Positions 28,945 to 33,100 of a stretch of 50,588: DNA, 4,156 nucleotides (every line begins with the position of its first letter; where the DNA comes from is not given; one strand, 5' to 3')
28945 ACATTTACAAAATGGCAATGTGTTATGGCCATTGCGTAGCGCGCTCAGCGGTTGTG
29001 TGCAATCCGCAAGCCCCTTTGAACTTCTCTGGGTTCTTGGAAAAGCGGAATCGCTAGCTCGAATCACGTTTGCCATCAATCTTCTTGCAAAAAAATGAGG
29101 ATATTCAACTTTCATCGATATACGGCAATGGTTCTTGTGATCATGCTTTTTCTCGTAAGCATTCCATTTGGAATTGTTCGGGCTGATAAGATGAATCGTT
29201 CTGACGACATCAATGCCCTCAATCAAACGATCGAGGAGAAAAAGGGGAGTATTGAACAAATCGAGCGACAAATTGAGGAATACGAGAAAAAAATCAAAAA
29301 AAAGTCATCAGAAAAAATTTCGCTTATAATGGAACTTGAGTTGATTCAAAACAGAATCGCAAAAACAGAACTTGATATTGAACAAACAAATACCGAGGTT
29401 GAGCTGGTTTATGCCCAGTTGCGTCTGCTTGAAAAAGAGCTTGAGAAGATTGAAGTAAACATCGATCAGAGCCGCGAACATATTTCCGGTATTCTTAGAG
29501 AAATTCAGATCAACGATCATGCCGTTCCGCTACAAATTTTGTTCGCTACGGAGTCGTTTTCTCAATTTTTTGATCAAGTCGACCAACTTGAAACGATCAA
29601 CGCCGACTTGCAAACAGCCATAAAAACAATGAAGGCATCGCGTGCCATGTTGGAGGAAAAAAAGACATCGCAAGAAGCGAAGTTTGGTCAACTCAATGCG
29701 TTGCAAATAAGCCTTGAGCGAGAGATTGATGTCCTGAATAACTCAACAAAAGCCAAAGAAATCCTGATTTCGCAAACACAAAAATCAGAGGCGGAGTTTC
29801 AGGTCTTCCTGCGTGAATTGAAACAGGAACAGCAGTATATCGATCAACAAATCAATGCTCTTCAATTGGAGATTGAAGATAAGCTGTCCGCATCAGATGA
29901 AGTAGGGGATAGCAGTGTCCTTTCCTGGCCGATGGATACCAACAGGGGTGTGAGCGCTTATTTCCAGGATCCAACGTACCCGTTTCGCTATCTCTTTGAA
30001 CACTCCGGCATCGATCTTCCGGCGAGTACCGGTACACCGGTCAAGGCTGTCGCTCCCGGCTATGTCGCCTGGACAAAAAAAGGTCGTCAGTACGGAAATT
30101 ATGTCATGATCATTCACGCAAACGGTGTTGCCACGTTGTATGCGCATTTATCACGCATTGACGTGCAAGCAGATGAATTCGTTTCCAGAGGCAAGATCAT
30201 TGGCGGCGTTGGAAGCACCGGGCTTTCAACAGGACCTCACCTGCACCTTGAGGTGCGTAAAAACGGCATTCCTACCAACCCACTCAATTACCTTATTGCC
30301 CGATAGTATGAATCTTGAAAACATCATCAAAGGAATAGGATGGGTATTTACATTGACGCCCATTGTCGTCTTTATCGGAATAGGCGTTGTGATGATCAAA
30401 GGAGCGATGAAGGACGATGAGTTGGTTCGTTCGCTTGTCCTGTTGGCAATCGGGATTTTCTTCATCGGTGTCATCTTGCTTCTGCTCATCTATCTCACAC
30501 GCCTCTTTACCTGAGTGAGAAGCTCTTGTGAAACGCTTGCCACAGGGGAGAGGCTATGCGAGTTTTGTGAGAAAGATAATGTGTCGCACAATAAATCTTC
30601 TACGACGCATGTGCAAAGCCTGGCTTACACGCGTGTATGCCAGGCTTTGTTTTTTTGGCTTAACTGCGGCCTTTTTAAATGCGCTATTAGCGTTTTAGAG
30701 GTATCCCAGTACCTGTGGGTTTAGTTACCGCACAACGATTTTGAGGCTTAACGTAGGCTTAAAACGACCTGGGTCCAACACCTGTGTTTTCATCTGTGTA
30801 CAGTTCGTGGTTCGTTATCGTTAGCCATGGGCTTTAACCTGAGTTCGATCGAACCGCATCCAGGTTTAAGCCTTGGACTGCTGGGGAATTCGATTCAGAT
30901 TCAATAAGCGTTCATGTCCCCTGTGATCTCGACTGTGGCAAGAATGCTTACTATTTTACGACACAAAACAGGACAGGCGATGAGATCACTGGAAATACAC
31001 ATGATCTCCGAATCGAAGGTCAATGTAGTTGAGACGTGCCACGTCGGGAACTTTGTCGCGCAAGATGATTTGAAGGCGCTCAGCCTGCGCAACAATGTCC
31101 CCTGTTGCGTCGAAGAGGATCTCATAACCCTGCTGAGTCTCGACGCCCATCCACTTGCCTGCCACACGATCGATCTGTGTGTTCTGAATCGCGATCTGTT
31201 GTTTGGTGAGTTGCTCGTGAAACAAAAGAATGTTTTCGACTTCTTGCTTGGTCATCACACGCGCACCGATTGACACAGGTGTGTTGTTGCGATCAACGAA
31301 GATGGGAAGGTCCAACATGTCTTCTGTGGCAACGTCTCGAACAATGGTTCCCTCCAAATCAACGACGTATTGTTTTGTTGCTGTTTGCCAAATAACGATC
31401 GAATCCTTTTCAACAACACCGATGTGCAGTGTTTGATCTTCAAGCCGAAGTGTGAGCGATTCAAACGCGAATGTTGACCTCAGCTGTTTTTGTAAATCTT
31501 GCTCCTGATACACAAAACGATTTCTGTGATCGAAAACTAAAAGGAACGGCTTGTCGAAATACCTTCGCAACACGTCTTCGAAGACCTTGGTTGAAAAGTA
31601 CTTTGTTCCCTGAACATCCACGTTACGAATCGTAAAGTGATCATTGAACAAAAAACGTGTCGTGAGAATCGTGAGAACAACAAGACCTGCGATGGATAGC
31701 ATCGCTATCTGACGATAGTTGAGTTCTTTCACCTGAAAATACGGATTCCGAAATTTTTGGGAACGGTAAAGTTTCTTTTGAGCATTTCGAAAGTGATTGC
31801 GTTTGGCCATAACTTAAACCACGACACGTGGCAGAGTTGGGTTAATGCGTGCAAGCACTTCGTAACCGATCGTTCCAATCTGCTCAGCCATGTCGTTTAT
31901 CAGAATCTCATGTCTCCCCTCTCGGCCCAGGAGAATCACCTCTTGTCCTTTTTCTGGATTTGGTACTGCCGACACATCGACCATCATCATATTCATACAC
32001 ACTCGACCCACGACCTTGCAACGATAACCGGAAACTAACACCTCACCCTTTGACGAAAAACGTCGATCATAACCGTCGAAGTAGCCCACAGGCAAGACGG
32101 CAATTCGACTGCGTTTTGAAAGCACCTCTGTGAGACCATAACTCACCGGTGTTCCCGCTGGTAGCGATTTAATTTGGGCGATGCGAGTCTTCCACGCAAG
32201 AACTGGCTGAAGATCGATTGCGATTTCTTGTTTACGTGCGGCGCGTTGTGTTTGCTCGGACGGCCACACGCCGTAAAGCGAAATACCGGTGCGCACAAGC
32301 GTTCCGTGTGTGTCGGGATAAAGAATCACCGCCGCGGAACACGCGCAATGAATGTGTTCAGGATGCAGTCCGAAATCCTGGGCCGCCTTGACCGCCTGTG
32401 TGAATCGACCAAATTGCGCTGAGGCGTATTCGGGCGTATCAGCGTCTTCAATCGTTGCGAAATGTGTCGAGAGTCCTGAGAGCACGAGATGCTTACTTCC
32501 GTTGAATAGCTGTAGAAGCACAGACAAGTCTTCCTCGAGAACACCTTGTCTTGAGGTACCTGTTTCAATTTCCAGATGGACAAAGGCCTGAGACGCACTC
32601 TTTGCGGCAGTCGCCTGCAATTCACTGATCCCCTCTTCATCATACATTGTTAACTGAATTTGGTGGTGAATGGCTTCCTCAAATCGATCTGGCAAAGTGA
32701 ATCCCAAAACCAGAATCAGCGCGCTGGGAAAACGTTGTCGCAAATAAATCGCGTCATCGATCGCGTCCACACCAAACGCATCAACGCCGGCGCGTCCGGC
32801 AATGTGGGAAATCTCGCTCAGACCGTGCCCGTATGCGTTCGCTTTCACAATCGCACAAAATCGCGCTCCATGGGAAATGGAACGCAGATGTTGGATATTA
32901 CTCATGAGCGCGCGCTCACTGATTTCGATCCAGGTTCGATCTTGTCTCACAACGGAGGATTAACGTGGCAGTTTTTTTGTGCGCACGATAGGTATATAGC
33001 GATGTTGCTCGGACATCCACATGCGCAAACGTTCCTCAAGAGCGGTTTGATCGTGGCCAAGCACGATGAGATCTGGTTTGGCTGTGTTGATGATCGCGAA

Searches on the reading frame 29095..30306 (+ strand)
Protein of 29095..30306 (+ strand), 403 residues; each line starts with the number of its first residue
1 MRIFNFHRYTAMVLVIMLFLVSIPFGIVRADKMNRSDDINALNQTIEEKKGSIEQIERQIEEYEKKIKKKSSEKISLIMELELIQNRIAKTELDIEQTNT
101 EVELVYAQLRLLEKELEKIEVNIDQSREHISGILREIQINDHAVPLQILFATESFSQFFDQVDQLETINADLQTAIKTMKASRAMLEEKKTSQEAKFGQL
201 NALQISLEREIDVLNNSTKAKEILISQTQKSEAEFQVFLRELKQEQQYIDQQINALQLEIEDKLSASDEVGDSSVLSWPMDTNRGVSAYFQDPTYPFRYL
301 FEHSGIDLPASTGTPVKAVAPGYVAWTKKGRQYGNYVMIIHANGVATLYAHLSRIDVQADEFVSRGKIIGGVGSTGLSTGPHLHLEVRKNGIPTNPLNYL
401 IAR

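Call 54: search_protein_families(library=pfam, proteins=[window:29095-30306:+], max_evalue=0.00001)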
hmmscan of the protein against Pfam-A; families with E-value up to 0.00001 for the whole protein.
window:29095-30306:+ (403 aa): 1 family
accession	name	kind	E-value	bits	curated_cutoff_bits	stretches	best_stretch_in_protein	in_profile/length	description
PF01551.29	Peptidase_M23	-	2.6e-32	111.3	28.7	1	302-396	2-96/96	Peptidase family M23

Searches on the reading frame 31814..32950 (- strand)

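Call 54: search_protein_families(library=pfam, proteins=[window:31814-32950:-], max_evalue=0.00001)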
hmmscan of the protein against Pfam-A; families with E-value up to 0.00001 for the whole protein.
window:31814-32950:- (378 aa): 2 families
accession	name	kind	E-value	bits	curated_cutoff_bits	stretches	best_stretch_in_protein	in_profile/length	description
PF01168.26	Ala_racemase_N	-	3.5e-53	181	24.1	1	10-228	1-218/220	Alanine racemase, N-terminal domain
PF00842.27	Ala_racemase_C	-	3.1e-44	150.1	25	1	250-376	1-126/127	Alanine racemase, C-terminal domain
